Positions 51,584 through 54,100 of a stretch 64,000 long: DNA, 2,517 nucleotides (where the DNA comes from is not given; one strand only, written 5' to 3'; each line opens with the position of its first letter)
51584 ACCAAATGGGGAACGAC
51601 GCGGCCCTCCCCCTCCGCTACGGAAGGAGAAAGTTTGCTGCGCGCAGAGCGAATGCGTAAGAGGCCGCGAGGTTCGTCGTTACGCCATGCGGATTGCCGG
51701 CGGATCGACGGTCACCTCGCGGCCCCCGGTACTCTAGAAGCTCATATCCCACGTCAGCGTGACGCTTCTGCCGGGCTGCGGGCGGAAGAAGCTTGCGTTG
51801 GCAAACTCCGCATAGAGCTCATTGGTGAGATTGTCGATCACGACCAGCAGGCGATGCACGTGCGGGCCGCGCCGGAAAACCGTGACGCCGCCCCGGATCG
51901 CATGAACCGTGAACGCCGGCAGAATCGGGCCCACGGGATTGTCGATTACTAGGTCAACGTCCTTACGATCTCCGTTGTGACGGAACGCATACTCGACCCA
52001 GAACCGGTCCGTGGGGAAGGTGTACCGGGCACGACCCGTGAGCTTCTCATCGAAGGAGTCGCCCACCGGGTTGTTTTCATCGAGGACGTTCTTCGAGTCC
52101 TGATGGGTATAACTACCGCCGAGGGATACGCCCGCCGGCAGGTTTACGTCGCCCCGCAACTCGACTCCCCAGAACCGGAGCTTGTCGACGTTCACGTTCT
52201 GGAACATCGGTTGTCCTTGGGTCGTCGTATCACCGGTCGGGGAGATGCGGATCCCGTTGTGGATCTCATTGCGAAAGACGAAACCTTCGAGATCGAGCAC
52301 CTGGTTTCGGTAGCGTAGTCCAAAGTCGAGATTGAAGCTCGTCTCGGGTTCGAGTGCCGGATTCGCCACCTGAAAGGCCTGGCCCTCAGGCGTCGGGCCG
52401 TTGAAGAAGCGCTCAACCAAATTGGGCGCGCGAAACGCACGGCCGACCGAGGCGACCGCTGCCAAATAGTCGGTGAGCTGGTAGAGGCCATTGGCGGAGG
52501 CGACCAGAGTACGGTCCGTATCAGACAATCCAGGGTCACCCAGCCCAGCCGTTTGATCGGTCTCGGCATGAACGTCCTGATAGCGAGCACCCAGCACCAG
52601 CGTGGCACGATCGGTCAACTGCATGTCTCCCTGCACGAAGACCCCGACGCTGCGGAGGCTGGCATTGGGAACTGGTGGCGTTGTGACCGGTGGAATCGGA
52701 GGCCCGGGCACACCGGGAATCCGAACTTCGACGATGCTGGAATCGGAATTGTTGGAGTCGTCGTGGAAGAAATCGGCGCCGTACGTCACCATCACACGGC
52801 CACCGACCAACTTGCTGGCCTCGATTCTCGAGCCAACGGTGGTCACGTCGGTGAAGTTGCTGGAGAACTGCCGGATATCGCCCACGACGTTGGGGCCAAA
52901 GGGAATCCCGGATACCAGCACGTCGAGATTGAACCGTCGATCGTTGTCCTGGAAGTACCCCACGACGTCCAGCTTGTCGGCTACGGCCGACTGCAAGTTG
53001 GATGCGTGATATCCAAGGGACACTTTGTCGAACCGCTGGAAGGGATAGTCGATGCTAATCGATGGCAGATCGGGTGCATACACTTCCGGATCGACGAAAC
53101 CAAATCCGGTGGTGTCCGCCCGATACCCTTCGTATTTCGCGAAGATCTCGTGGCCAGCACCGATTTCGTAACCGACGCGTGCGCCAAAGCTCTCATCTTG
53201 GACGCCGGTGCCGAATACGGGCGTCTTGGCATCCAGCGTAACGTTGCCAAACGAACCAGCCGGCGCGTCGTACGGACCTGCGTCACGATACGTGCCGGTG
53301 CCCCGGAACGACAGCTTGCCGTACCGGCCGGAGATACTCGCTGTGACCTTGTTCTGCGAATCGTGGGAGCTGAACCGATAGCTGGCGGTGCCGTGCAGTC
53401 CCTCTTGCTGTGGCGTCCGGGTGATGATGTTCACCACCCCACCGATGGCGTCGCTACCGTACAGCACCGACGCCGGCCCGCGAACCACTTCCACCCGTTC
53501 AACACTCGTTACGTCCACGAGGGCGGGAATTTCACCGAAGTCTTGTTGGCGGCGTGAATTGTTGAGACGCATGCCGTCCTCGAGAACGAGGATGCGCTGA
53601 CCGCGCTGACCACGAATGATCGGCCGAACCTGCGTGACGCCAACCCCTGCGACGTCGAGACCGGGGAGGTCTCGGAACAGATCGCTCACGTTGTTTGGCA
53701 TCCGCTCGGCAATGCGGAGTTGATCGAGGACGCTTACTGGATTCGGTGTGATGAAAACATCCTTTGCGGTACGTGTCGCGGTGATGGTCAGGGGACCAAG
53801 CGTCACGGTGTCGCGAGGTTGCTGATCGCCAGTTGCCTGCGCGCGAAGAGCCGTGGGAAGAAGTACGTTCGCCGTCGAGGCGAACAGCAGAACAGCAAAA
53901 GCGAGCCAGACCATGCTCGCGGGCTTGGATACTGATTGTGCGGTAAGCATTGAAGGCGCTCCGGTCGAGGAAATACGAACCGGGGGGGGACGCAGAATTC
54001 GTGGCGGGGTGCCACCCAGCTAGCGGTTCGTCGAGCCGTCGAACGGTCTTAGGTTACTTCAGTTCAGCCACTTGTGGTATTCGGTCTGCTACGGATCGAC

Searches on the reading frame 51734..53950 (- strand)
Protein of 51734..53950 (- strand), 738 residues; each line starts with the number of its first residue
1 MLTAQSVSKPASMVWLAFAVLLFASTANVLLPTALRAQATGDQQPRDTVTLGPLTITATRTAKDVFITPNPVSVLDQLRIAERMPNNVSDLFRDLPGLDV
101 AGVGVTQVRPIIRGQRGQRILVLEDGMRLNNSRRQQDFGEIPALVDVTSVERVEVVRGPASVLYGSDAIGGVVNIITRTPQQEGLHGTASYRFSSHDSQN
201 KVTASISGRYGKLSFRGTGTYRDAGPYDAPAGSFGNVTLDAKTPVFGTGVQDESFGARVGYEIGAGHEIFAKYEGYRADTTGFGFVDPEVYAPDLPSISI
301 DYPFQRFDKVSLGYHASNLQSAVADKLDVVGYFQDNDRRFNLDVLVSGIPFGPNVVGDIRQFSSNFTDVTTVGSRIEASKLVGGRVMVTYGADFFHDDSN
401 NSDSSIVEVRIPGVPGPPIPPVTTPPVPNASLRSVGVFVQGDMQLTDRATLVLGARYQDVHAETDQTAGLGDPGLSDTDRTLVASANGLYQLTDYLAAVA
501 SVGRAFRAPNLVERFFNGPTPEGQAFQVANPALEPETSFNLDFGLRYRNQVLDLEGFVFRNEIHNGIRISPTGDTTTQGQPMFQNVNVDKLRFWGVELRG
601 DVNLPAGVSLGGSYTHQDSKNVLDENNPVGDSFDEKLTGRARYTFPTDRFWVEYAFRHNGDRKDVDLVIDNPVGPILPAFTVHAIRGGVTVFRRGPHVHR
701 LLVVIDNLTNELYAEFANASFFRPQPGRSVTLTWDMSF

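Call 47: search_protein_families(library=pfam, proteins=[window:51734-53950:-], max_evalue=0.00001)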
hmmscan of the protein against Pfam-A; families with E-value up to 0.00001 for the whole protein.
window:51734-53950:- (738 aa): 2 families
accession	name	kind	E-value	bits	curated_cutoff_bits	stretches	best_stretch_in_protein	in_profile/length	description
PF00593.30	TonB_dep_Rec_b-barrel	-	4.3e-44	152.5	27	1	284-690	38-422/436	TonB dependent receptor-like, beta-barrel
PF07715.20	Plug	-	3.5e-22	79.4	23.9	1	68-172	5-107/107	TonB-dependent Receptor Plug Domain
